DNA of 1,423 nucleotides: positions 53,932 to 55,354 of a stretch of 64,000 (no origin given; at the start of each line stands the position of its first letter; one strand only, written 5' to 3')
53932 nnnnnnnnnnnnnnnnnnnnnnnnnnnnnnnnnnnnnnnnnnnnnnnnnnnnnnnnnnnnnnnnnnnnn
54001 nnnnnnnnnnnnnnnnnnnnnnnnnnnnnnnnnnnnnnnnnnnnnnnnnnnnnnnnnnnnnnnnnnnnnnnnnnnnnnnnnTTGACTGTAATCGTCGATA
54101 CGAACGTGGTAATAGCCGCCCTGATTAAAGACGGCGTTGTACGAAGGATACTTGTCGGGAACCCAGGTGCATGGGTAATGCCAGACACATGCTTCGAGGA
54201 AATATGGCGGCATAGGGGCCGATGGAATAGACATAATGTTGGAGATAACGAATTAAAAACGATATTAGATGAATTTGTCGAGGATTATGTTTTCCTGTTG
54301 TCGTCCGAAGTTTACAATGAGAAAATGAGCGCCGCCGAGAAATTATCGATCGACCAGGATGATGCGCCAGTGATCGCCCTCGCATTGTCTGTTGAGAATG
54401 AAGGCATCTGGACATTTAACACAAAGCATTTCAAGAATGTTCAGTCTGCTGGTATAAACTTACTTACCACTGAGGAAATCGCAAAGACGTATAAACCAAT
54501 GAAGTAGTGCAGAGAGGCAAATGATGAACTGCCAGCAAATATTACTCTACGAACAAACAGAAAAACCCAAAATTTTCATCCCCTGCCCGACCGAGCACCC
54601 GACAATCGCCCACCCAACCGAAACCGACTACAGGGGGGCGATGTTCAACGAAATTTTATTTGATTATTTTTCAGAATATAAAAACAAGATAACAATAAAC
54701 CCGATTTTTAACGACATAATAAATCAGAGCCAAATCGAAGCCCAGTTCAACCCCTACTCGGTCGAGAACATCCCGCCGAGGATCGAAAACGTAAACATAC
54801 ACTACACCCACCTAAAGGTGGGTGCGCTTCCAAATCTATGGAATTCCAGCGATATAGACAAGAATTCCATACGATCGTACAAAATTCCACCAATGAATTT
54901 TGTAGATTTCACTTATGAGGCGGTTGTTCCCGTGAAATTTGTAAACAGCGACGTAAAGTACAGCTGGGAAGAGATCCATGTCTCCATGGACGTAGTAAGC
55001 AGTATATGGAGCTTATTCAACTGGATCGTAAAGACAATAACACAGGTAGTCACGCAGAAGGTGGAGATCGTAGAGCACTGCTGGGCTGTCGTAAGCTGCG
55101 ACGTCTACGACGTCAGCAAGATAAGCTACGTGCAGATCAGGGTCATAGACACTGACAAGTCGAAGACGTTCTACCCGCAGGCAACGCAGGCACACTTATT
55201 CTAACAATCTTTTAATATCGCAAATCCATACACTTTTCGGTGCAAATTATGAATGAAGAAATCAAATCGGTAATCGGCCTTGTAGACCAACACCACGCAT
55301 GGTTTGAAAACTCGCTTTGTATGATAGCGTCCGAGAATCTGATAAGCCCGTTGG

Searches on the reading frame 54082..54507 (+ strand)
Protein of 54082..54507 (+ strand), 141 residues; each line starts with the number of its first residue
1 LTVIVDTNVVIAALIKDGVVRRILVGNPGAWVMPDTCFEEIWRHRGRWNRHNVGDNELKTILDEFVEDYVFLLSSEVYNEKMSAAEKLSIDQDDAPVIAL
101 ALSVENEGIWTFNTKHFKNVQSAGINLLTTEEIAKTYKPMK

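Call 3: search_protein_families(library=pfam, proteins=[window:54082-54507:+], max_evalue=0.1)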
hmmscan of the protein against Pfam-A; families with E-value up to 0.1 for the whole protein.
window:54082-54507:+ (141 aa): 3 families
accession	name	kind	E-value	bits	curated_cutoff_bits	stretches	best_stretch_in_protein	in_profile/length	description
PF10130.15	PIN_2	-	3.4e-14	53.6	22.4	1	4-133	1-128/133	PIN domain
PF13470.12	PIN_3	-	0.00016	22.9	27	1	3-115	2-115/115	PIN domain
PF01850.27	PIN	-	0.00036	21.6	23.6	1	3-120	1-117/120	PIN domain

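Call 4: search_protein_families(library=ncbifam, proteins=[window:54082-54507:+], max_evalue=0.1)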
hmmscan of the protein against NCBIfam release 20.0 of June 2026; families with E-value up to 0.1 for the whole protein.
window:54082-54507:+ (141 aa): 3 families
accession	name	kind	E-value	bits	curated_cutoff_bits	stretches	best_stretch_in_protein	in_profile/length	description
NF046100.1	RSP_2648_fam_PIN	equivalog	0.0072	16.3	170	1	75-120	67-112/177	RSP_2648 family PIN domain-containing protein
TIGR00305.1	TIGR00305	equivalog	0.046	14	29.15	0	3-21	2-20/115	putative toxin-antitoxin system toxin component, PIN family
TIGR00028.1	Mtu_PIN_fam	subfamily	0.056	13.7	73.6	0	92-129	106-141/143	TA system VapC family ribonuclease toxin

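Call 57: find_encoding_contigs(protein=window:54082-54507:+, flank=6000, max_places=6)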
Protein window:54082-54507:+ (141 aa): 4 contigs read that carry it; 3 places shown.
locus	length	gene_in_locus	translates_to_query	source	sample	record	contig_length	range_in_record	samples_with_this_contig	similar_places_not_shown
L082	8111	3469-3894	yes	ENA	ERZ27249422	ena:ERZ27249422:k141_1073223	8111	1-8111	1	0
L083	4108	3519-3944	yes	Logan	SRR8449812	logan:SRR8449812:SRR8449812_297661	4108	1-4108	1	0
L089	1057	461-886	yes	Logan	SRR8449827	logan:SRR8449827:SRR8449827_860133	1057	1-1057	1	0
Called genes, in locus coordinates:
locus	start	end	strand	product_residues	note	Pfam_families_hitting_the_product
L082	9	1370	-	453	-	PF00083:Sugar_tr (faint), PF07690:MFS_1, PF12832:MFS_1_like, PF11700:ATG22, PF07690:MFS_1 (weak)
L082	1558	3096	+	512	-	PF01078:Mg_chelatase, PF05496:RuvB_N (faint), PF20030:bpMoxR (weak), PF00158:Sigma54_activat (faint), PF00004:AAA (faint), PF07728:AAA_5 (weak)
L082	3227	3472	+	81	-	-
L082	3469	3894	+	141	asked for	PF10130:PIN_2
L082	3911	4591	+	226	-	-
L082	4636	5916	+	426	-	PF00464:SHMT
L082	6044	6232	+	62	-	-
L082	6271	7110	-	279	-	PF01163:RIO1 (weak), PF01636:APH (faint), PF00069:Pkinase (faint)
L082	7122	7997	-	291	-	-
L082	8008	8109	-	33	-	?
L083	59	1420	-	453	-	PF00083:Sugar_tr (faint), PF07690:MFS_1, PF12832:MFS_1_like, PF11700:ATG22, PF07690:MFS_1 (weak)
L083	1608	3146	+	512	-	PF01078:Mg_chelatase, PF05496:RuvB_N (faint), PF20030:bpMoxR (weak), PF00158:Sigma54_activat (faint), PF00004:AAA (faint), PF07728:AAA_5 (weak)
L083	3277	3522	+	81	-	-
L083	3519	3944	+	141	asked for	PF10130:PIN_2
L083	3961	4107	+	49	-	?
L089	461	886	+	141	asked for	PF10130:PIN_2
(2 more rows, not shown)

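Call 63: search_protein_families(library=padloc, proteins=[window:54082-54507:+], max_evalue=0.01)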
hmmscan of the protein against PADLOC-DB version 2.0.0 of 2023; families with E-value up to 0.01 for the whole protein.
window:54082-54507:+ (141 aa): 0 families

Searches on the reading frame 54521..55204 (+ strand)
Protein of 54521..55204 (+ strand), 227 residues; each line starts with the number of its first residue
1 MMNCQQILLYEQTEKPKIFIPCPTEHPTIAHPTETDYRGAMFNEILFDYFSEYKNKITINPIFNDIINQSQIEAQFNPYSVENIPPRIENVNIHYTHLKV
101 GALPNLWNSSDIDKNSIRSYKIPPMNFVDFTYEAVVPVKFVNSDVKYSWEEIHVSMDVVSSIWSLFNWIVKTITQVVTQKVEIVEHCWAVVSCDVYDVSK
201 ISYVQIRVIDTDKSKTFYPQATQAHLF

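Call 3: search_protein_families(library=pfam, proteins=[window:54521-55204:+], max_evalue=0.1)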
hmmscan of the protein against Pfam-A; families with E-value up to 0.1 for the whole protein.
window:54521-55204:+ (227 aa): 0 families

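Call 4: search_protein_families(library=ncbifam, proteins=[window:54521-55204:+], max_evalue=0.1)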
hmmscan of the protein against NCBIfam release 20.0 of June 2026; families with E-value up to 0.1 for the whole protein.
window:54521-55204:+ (227 aa): 0 families

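Call 58: find_homologous_proteins(query=window:54521-55204:+, max_evalue=0.001)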
Query window:54521-55204:+ (227 aa): 2 proteins with E <= 0.001 among 29 candidates.
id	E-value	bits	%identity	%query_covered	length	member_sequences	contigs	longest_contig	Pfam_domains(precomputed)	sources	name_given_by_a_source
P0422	6.9e-149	512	100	100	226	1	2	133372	-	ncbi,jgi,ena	ncbi:MAG: hypothetical protein WC974_06445 [Thermoplasmata archaeon]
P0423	6.4e-24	103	74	27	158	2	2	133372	-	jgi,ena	-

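Call 60: find_encoding_contigs(protein=P0423, flank=5000, max_places=2)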
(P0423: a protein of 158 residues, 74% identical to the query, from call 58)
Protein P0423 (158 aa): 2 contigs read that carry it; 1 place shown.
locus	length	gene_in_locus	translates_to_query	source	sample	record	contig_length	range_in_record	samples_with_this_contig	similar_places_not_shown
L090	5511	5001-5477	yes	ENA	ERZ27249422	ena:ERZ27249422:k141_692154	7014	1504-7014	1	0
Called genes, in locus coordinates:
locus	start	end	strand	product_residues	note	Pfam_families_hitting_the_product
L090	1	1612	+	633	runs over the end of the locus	PF01855:POR_N, PF02775:TPP_enzyme_C, PF13237:Fer4_10 (weak), PF00037:Fer4 (weak)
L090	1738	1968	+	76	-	-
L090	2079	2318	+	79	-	-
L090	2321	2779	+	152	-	PF01850:PIN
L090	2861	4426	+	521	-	-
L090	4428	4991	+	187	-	-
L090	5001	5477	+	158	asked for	-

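Call 63: search_protein_families(library=padloc, proteins=[window:54521-55204:+], max_evalue=0.01)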
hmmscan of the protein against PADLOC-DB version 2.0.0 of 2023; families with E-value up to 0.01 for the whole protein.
window:54521-55204:+ (227 aa): 0 families
